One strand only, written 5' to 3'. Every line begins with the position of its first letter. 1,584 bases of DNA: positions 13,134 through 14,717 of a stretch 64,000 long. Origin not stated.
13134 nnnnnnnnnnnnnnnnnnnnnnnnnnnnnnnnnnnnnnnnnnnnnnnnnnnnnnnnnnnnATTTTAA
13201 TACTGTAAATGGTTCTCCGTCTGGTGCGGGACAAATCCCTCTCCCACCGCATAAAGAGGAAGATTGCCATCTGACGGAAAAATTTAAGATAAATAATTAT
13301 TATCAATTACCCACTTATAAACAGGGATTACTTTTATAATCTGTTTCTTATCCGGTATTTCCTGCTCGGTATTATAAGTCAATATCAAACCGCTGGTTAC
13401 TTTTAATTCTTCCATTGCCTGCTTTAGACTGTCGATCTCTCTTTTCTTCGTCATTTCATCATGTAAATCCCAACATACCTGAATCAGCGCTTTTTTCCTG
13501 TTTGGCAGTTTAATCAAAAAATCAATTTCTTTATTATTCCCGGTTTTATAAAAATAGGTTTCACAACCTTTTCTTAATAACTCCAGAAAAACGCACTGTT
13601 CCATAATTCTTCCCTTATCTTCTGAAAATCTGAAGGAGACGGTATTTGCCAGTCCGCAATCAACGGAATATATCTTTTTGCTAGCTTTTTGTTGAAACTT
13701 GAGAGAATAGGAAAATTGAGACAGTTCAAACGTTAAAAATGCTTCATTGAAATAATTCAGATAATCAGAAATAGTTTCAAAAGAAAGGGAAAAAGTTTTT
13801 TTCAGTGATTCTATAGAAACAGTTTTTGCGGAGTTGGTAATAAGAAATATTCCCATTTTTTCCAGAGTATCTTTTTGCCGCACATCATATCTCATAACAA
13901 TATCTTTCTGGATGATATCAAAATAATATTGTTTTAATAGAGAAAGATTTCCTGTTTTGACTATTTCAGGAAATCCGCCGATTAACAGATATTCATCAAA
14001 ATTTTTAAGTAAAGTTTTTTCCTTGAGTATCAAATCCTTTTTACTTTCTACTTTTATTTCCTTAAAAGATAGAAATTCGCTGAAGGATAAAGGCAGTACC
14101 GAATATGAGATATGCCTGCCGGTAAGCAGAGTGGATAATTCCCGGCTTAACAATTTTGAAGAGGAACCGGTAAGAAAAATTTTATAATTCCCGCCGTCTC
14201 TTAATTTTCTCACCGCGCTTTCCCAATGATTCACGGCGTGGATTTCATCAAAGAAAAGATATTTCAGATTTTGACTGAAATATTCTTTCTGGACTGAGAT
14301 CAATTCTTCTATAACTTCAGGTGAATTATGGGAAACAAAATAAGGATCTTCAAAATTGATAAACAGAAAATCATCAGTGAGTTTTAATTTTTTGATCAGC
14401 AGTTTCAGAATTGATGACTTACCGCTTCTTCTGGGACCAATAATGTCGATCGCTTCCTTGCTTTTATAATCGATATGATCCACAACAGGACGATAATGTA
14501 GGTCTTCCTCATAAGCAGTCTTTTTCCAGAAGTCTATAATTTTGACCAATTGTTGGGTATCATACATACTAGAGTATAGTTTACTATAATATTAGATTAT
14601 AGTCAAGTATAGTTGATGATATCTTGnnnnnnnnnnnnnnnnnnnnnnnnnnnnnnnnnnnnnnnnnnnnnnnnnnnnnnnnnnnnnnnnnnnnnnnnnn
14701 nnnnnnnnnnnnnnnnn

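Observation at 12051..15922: tRNA-adjacent island with a JAMM-like motif protein and a P-loop ATPase whose Walker A lysine is replaced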

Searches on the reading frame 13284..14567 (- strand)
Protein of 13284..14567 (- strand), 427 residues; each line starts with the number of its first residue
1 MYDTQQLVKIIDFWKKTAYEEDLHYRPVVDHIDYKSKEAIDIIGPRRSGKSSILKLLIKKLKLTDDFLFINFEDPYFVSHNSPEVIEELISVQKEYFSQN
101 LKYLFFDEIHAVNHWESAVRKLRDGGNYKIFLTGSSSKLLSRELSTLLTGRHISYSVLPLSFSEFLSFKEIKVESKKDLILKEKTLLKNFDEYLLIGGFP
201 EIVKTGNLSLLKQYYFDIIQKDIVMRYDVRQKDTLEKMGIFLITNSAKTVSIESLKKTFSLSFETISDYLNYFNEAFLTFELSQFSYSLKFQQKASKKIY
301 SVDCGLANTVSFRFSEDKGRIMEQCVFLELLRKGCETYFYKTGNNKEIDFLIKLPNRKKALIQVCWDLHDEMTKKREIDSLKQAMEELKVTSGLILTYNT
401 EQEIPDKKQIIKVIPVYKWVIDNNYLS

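Call 4: search_protein_families(library=pfam, proteins=[window:13284-14567:-], max_evalue=1)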
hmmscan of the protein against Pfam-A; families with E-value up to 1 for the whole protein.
window:13284-14567:- (427 aa): 7 families
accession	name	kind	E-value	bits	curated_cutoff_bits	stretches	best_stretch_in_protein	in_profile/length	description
PF13173.12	AAA_14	-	1.5e-34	119.2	27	1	38-166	3-129/129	AAA domain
PF13635.12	DUF4143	-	4.3e-26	92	28.1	1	220-366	1-159/160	Domain of unknown function (DUF4143)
PF00004.35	AAA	-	0.001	19.9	21.2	1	42-114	3-71/131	ATPase family associated with various cellular activities (AAA)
PF04471.18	Mrr_cat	-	0.0016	19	21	1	322-399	9-87/115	Restriction endonuclease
PF01637.24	ATPase_2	-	0.0076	16.5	33.2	1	38-79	21-63/225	ATPase domain predominantly from Archaea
PF00005.33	ABC_tran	-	0.069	14.2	25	1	34-77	8-51/137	ABC transporter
PF13401.12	AAA_22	-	0.13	13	27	0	38-76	6-45/130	AAA domain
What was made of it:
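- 13284..14567 (-): AAA_14 + DUF4143 ATPase with an intact Walker A (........). It matches PADLOC candidate PDC-S01. Accessory gene, one of three diverged copies in the window. Pfam AAA_14 1.5e-34, DUF4143 4.3e-26, weak Mrr_cat 0.0016 (call 4).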

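Call 5: search_protein_families(library=ncbifam, proteins=[window:13284-14567:-], max_evalue=1)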
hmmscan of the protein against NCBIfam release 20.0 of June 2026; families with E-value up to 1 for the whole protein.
window:13284-14567:- (427 aa): 3 families
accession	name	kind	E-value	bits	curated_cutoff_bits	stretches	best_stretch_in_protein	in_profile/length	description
TIGR03005.1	ectoine_ehuA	equivalog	0.019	14.2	345.4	1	34-79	23-68/252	ectoine/hydroxyectoine ABC transporter ATP-binding protein EhuA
NF010068.0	PRK13548.1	equivalog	0.048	12.7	261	1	25-64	17-58/261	heme ABC transporter ATP-binding protein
TIGR02324.1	CP_lyasePhnL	equivalog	0.067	12.6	256.3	1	26-102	21-100/224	phosphonate C-P lyase system protein PhnL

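Call 6: search_protein_families(library=padloc, proteins=[window:13284-14567:-], max_evalue=1)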
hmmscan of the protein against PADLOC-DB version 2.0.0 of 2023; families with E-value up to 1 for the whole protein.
window:13284-14567:- (427 aa): 9 families
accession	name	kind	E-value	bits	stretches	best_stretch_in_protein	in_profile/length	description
PDLC04787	PDC-S01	-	6.4e-108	359.2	1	23-423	10-409/412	-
PDLC04789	PDC-S01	-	4e-46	155.8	1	34-368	14-342/375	-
PDLC04790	PDC-S01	-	5.4e-33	112.3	1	38-409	28-408/422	-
PDLC04786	PDC-S01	-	5.4e-23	79.5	1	37-417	20-427/439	-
PDLC04792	PDC-S01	-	6.3e-22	75.8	1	30-419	12-430/452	-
PDLC04791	PDC-S01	-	3.2e-21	73.5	1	39-360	20-346/395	-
PDLC04788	PDC-S01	-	4.1e-16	56.9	1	42-354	24-371/448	-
PDLC04140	mad8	-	0.00012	19.7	1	32-249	22-183/314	mads_8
PDLC00075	GajA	-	0.012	12.2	1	37-113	22-94/536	AAA ATPase domain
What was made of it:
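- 13284..14567 (-): PADLOC PDC-S01 6.4e-108 (call 6).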
